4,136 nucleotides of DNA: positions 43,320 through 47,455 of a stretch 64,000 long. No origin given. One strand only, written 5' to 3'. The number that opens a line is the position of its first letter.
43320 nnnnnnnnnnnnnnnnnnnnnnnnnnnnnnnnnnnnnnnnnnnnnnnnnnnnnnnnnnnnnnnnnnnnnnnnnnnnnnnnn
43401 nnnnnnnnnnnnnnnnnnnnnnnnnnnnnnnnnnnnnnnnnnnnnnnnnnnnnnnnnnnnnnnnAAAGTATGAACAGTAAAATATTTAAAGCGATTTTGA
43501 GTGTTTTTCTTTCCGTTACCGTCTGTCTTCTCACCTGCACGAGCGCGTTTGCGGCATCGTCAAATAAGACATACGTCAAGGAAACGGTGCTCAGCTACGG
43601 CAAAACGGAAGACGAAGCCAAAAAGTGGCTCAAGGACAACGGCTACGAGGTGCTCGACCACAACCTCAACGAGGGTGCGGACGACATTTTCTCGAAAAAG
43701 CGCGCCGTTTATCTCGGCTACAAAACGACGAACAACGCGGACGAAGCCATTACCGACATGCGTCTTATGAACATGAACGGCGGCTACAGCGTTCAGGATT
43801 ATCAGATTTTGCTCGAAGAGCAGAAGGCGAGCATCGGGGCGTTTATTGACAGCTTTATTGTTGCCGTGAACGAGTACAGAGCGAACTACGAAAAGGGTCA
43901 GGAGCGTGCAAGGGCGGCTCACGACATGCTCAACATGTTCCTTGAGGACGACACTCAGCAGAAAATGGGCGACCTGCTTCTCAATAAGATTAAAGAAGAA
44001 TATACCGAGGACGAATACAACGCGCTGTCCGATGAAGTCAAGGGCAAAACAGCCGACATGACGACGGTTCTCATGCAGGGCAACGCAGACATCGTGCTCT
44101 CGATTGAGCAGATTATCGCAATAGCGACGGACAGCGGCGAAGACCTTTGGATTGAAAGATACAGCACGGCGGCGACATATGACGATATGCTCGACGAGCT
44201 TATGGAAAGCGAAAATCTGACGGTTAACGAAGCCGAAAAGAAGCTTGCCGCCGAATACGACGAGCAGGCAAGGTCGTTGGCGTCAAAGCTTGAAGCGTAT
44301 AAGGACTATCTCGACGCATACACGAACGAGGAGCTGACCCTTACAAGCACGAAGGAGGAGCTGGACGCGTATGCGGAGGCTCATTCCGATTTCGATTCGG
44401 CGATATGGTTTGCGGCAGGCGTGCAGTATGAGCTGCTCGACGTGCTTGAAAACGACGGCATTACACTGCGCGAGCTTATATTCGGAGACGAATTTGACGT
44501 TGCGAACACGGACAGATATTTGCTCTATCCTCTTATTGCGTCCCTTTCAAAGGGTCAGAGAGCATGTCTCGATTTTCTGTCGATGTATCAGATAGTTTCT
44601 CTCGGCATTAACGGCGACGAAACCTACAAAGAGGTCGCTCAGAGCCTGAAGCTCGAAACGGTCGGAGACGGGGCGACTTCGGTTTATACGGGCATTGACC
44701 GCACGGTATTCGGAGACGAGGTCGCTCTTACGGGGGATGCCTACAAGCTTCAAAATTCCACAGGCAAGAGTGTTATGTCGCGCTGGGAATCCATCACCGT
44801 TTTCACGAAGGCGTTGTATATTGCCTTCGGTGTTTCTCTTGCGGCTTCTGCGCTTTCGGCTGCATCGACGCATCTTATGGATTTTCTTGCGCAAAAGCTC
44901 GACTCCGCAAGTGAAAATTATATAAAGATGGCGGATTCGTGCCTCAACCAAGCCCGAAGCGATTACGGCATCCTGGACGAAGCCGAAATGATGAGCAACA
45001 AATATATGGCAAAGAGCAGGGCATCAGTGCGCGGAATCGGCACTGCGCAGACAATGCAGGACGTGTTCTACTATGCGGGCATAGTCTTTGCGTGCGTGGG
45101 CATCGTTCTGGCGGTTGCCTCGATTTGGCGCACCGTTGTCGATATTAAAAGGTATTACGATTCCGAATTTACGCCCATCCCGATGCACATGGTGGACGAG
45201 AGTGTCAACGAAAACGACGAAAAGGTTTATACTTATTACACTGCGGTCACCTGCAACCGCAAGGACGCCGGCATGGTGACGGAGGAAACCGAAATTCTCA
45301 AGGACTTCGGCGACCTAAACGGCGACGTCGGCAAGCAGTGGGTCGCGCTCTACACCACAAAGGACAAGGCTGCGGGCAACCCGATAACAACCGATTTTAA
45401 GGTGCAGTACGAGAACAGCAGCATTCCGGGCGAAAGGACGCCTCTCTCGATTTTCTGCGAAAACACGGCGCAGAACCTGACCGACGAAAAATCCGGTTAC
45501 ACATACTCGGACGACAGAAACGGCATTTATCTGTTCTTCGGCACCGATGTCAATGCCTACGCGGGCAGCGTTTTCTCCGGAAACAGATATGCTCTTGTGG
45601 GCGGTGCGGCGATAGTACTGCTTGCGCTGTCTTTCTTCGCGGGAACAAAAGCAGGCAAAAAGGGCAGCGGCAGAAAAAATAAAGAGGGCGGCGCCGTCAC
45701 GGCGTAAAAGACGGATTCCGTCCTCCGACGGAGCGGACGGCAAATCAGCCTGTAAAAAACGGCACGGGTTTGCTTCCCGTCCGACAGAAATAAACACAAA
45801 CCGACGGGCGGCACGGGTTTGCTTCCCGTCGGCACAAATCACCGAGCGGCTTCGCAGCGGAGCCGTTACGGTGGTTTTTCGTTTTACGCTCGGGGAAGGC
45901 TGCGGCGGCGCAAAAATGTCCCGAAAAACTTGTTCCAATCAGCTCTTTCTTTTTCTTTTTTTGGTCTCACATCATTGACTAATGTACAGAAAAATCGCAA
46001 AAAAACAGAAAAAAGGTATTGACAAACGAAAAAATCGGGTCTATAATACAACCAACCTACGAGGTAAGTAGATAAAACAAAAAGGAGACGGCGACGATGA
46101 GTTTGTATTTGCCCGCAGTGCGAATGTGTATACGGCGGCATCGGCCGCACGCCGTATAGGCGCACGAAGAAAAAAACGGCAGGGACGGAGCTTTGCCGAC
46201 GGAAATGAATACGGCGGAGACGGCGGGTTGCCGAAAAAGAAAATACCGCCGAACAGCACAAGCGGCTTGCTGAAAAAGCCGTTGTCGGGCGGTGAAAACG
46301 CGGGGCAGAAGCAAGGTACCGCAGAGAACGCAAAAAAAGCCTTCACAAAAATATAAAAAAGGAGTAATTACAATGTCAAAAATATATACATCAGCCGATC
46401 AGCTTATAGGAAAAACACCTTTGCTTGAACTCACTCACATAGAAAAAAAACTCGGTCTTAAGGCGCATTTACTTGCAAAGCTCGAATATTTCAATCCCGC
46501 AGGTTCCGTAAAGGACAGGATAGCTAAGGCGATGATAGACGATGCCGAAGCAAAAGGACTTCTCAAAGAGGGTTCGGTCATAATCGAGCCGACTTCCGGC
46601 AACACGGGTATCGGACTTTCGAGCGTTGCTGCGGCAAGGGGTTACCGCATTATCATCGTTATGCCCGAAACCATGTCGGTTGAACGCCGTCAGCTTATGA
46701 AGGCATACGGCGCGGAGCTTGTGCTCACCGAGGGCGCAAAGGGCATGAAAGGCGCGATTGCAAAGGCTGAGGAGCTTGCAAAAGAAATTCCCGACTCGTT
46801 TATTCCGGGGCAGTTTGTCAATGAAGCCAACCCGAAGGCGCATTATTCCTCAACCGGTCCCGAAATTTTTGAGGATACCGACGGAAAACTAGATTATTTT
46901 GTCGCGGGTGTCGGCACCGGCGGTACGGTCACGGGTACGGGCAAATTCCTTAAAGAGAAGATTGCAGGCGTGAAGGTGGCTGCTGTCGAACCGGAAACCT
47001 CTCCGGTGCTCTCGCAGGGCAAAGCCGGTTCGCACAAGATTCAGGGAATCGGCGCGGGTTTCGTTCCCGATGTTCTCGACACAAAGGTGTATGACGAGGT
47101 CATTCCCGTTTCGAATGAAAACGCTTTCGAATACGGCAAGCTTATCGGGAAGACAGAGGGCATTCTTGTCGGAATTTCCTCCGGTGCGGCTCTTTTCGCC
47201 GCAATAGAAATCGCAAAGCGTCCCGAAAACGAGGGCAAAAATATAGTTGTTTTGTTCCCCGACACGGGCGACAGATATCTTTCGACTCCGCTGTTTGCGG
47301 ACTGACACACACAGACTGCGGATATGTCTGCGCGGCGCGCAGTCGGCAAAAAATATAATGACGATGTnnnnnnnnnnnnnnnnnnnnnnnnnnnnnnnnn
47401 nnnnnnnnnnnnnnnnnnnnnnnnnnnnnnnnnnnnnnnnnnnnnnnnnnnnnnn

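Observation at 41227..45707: Tandem paralogous three-TM surface proteins of an unrecognised family: candidate novel system with the giant protein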

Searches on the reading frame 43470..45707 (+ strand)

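Call 3: search_protein_families(library=pfam, proteins=[window:43470-45707:+], max_evalue=1)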
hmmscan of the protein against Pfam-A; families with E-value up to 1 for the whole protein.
window:43470-45707:+ (745 aa): 2 families
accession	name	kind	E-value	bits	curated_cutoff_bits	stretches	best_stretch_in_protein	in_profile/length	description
PF17331.7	GFD1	-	0.22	12.2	23.4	0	151-163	26-38/44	GFD1 mRNA transport factor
PF09925.14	DUF2157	-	0.94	9.6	32.4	0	525-556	34-61/146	Predicted membrane protein (DUF2157)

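Call 4: search_protein_families(library=ncbifam, proteins=[window:43470-45707:+], max_evalue=1)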
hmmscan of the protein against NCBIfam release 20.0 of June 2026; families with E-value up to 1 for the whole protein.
window:43470-45707:+ (745 aa): 3 families
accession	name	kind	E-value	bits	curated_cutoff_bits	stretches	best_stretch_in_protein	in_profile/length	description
NF009152.0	PRK12497.2-4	equivalog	0.0054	16.8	111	1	45-95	13-67/114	YraN family protein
NF041428.1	TrsH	subfamily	0.0073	16.4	150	1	7-78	2-73/149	TrsH/TraH family protein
NF058576.1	EntV_fam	equivalog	0.23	11.4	130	1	131-198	23-86/162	EntV family bacteriocin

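Call 53: search_protein_families(library=padloc, proteins=[window:43470-45707:+], max_evalue=0.1)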
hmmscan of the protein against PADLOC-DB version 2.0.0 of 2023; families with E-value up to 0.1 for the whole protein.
window:43470-45707:+ (745 aa): 0 families

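Call 54: search_protein_families(library=phrogs, proteins=[window:43470-45707:+], max_evalue=0.1)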
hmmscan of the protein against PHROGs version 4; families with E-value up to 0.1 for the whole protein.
window:43470-45707:+ (745 aa): 0 families

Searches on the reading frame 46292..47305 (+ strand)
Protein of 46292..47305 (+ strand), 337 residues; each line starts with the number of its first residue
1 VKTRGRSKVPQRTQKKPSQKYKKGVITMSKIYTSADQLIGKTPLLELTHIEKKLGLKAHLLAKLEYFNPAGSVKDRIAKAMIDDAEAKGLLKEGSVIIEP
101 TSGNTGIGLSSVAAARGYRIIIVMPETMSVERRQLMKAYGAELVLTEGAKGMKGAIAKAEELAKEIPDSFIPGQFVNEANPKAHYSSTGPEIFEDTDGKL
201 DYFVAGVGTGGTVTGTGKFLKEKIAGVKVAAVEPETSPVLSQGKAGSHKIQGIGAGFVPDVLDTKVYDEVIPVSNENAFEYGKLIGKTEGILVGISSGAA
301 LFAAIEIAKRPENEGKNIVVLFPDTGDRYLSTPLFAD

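Call 24: search_protein_families(library=pfam, proteins=[window:46292-47305:+], max_evalue=0.1)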
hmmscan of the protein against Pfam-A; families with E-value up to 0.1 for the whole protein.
window:46292-47305:+ (337 aa): 2 families
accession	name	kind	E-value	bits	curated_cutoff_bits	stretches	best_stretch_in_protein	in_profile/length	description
PF00291.31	PALP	-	3.5e-77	260.1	35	1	37-324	3-295/295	Pyridoxal-phosphate dependent enzyme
PF03313.21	SDH_alpha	-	0.041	14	26.4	1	56-115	57-112/260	Serine dehydratase alpha chain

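Call 70: list_cluster_members(proteins=[window:46373-47302:+, window:16991-20575:+, window:26140-28053:+, window:6889-8823:+, window:3736-5607:+, window:1327-2610:+, window:30092-31615:-, window:59527-60510:+, window:60556-61659:+])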
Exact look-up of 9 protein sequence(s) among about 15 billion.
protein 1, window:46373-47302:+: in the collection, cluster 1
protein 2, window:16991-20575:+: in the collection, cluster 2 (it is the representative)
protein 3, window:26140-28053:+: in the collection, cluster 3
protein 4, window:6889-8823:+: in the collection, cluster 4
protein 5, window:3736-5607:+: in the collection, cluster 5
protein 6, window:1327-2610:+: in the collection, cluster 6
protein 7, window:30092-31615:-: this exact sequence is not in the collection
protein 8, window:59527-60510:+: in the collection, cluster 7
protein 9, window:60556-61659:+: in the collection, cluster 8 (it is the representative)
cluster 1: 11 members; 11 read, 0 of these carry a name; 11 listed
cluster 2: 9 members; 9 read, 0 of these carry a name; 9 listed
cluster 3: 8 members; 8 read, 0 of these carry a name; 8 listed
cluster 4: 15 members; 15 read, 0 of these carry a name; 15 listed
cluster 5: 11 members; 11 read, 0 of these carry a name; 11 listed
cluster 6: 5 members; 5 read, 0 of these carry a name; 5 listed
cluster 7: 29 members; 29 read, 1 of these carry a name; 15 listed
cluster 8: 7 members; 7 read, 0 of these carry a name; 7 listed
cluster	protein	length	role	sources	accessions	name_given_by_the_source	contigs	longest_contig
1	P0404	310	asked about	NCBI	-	-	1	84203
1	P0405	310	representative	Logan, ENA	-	-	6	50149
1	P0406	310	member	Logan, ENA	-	-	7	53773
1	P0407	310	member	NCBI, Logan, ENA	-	-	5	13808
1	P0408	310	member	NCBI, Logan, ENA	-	-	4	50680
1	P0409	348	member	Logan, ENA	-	-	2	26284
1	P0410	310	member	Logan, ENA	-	-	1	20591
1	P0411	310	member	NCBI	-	-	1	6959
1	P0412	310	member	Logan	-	-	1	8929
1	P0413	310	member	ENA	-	-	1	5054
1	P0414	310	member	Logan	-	-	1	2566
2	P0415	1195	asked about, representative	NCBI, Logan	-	-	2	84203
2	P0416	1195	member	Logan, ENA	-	-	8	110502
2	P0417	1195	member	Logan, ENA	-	-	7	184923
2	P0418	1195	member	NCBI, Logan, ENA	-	-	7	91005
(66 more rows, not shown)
